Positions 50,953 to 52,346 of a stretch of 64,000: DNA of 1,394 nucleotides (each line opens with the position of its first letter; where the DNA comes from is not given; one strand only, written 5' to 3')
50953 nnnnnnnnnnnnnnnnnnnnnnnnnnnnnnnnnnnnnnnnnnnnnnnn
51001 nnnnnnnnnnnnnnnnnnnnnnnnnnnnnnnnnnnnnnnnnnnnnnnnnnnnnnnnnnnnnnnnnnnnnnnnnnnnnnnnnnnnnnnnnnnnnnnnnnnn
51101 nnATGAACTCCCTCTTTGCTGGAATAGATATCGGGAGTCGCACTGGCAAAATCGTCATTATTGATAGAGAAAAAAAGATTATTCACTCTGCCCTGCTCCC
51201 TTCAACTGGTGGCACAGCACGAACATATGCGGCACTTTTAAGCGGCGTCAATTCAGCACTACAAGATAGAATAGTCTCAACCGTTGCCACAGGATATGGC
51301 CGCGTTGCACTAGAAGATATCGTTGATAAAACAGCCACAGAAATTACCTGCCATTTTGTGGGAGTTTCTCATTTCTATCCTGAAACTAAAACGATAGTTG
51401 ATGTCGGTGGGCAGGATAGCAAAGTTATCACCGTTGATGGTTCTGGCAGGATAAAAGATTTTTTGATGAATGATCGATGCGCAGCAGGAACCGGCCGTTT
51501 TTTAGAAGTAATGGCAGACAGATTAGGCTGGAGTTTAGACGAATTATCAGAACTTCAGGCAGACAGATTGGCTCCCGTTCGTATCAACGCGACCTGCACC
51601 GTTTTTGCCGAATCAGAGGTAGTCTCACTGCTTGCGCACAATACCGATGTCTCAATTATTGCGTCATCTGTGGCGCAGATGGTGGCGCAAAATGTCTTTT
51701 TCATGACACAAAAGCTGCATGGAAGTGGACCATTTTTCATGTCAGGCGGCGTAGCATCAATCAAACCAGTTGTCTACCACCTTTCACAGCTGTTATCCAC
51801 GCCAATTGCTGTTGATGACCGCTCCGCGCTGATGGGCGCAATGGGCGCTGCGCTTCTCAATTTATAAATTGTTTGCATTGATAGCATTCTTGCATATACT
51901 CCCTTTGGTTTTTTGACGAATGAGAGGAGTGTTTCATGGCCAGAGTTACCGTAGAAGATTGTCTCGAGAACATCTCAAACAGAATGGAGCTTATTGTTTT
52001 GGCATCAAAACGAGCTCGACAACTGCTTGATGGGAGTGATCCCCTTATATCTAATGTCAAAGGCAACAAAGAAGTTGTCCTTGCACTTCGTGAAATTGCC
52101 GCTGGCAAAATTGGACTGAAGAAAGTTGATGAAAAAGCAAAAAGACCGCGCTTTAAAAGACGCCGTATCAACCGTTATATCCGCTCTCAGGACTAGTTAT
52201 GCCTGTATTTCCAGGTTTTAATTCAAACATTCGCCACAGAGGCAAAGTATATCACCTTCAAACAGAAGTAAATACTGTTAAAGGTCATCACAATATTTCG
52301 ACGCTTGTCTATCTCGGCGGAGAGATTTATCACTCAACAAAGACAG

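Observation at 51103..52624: Orphan HgdC/BadF-type radical-enzyme activase translationally coupled to mazG and followed by rpoZ plus an unknown gene in the position usually held by spoT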

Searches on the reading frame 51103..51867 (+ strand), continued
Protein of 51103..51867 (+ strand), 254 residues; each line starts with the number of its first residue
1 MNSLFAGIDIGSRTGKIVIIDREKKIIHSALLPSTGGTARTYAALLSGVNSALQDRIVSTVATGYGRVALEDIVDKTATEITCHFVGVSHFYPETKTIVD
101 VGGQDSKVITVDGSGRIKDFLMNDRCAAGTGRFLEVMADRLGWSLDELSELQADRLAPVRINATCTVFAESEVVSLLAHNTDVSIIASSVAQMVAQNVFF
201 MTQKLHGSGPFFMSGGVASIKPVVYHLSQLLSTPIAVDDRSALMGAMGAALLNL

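Call 47: find_homologous_proteins(query=A3, max_evalue=1e-20)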
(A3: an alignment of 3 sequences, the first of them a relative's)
Query A3 (3 sequences) (281 aa, profile of the alignment): 2692 proteins with E <= 1e-20 among 8000 candidates; the best 120 are listed.
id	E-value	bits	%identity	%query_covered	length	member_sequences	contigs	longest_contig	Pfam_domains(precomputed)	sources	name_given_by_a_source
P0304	1.8e-154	531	57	91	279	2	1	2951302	PF12801.13,PF12838.13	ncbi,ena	-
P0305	1.6e-153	528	74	91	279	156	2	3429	PF12801.13,PF12837.13,PF00037.33,PF12838.13,PF13237.12,PF13187.12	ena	-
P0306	2.9e-150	518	91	100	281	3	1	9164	PF12801.13,PF12837.13,PF00037.33,PF13746.12,PF13484.12,PF12838.13,PF13237.12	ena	-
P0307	2.9e-149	514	90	100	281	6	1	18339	PF12801.13,PF00037.33,PF13746.12,PF13484.12,PF12838.13,PF13237.12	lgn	-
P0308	4.4e-147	507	87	98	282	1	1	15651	PF12801.13,PF12797.13,PF12837.13,PF00037.33,PF13746.12,PF13484.12,PF12838.13,PF13237.12,PF13187.12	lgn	-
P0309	1.5e-146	505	70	91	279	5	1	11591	PF12801.13,PF00037.33,PF12838.13,PF13237.12,PF13187.12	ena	-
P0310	2.3e-145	502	66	94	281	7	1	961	PF12801.13,PF00037.33,PF13746.12,PF12838.13,PF13237.12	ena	-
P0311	3.4e-143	494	68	95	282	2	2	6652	PF12801.13,PF12837.13,PF00037.33,PF13746.12,PF13484.12,PF12838.13,PF13237.12,PF13187.12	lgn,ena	-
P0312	8.4e-142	490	77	96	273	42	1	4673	PF12801.13,PF12797.13,PF12837.13,PF00037.33,PF13746.12,PF12838.13,PF13237.12,PF13187.12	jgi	jgi:ferredoxin-type protein NapH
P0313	1.4e-141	489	70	100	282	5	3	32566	PF12801.13,PF00037.33,PF13746.12,PF13484.12,PF12838.13,PF13237.12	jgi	jgi:ferredoxin-type protein NapH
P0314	5.0e-139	481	70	91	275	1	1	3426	PF12801.13,PF12797.13,PF00037.33,PF13746.12,PF12838.13,PF13237.12,PF13187.12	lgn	-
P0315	3.5e-134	465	71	91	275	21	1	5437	PF12801.13,PF12837.13,PF00037.33,PF13746.12,PF12838.13,PF13237.12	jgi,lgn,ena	-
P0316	5.1e-134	464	68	96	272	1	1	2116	PF12801.13,PF00037.33,PF13746.12,PF12838.13,PF13237.12,PF13187.12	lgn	-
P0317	2.8e-122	426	59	95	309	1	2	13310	PF12801.13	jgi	-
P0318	3.5e-121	422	53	98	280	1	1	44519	PF12801.13,PF00037.33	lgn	-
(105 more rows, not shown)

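Call 61: search_protein_families(library=pfam, proteins=[L067:8798-10030:+, L067:10030-11157:+, L005:6976-7821:+, L005:6771-6983:+], max_evalue=0.001)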
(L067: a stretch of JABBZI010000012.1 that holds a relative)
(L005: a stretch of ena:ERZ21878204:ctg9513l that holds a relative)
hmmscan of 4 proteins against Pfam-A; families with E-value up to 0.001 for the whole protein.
L067:8798-10030:+ (410 aa): 1 family
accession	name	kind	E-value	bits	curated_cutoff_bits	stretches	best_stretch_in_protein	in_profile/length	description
PF06050.19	HGD-D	-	8.4e-68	229.9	28.4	1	39-399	2-342/342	2-hydroxyglutaryl-CoA dehydratase, D-component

L067:10030-11157:+ (375 aa): 1 family
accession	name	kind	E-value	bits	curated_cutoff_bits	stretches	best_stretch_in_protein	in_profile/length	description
PF06050.19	HGD-D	-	6.4e-91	305.9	28.4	1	36-372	2-342/342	2-hydroxyglutaryl-CoA dehydratase, D-component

L005:6976-7821:+ (281 aa): 8 families
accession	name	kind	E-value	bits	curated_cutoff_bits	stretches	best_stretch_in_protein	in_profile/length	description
PF12801.12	Fer4_5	-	6.6e-15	55.3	22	2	173-215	5-44/48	4Fe-4S binding domain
PF12838.12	Fer4_7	-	4.5e-09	37.1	27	1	246-263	2-19/52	4Fe-4S dicluster domain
PF00037.32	Fer4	-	1.3e-07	31.5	21.1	0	241-257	3-19/24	4Fe-4S binding domain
PF13484.11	Fer4_16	-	1.3e-06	29.5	30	0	246-269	2-24/66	4Fe-4S double cluster binding domain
PF13187.11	Fer4_9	-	1.7e-06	28.4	27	1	220-259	1-50/52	4Fe-4S dicluster domain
PF13237.11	Fer4_10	-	1.8e-06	28.2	25.5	1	214-257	2-53/53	4Fe-4S dicluster domain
PF12837.12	Fer4_6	-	3e-06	27.3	25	0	246-258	9-21/24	4Fe-4S binding domain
PF13746.11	Fer4_18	-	6.9e-05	23.5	27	1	217-263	57-102/114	4Fe-4S dicluster domain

L005:6771-6983:+ (70 aa): 0 families

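Call 86: search_protein_families(library=ncbifam, proteins=[L005:6976-7821:+, L005:6771-6983:+], max_evalue=0.001)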
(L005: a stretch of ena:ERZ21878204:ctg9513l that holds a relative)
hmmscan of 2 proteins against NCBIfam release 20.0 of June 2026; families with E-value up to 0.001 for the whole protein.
L005:6976-7821:+ (281 aa): 16 families
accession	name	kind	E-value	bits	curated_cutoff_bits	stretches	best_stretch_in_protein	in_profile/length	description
TIGR02163.1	napH_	subfamily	5e-21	75.4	213.05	1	172-260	153-250/255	NapH/MauN family ferredoxin-type protein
NF007013.0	PRK09477.1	equivalog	4.8e-17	62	234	1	170-267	174-280/286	quinol dehydrogenase ferredoxin subunit NapH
NF007382.0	PRK09898.1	equivalog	4.9e-07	29.5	213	1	192-257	130-194/208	ferredoxin-like protein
NF046105.1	TransRegNosR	equivalog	7e-07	27.9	1000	1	85-252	500-661/680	transcriptional regulator NosR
TIGR04395.1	cutC_activ_rSAM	equivalog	2.1e-05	23.9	360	0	245-266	55-76/309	choline TMA-lyase-activating enzyme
NF006221.0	PRK08348.1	subfamily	3.6e-05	23.5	124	1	213-274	38-105/136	NADH-plastoquinone oxidoreductase subunit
NF006076.0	PRK08222.1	equivalog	6.6e-05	22.8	270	1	185-275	8-104/181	hydrogenase 4 subunit H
NF058577.1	FdxA_fam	equivalog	7.2e-05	22.9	65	1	219-257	7-49/52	4Fe-4S ferredoxin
TIGR02745.1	ccoG_rdxA_fixG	equivalog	0.00016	20.8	316.7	1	218-262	230-273/435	cytochrome c oxidase accessory protein CcoG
NF040864.1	HgcB_ferredoxin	equivalog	0.0002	21.2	99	0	241-265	11-35/93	mercury methylation ferredoxin HgcB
TIGR00403.1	ndhI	equivalog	0.00021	21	302.35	0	215-276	58-134/183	NAD(P)H-quinone oxidoreductase subunit I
NF004537.0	PRK05888.1-3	equivalog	0.00029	20.4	163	1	240-275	109-144/204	NADH-quinone oxidoreductase subunit NuoI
TIGR02912.1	sulfite_red_C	equivalog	0.00029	19.9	324.1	1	211-266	161-223/314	sulfite reductase subunit C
TIGR03336.1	IOR_alpha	equivalog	0.00036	19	650.9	1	210-257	541-591/595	indolepyruvate ferredoxin oxidoreductase subunit alpha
TIGR01971.1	NuoI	subfamily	0.00093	18.8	113.05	1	206-276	29-113/121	NADH-quinone oxidoreductase, chain I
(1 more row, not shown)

L005:6771-6983:+ (70 aa): 0 families

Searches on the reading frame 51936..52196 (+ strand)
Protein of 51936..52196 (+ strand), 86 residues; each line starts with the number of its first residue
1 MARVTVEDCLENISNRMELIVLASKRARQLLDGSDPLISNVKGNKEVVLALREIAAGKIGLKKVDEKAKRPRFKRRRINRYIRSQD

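Call 3: search_protein_families(library=pfam, proteins=[window:51936-52196:+], max_evalue=0.01)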
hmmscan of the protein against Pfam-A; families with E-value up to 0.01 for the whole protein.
window:51936-52196:+ (86 aa): 1 family
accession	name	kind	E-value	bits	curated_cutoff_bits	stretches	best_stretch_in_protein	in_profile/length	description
PF01192.27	RNA_pol_Rpb6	-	3.4e-19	69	26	1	8-60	1-52/53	RNA polymerase Rpb6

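Call 4: search_protein_families(library=ncbifam, proteins=[window:51936-52196:+], max_evalue=0.01)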
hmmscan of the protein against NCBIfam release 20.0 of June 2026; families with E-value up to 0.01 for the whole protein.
window:51936-52196:+ (86 aa): 3 families
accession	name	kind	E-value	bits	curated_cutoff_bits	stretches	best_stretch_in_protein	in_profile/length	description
TIGR00690.1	rpoZ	equivalog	1.2e-18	66.9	23.6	1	1-59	1-59/60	DNA-directed RNA polymerase subunit omega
NF001579.0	PRK00392.6-2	equivalog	4.8e-13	48.9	58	1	6-67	8-71/72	DNA-directed RNA polymerase subunit omega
NF001588.0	PRK00392.8-5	equivalog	0.00015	22.3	76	1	9-59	8-57/63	DNA-directed RNA polymerase subunit omega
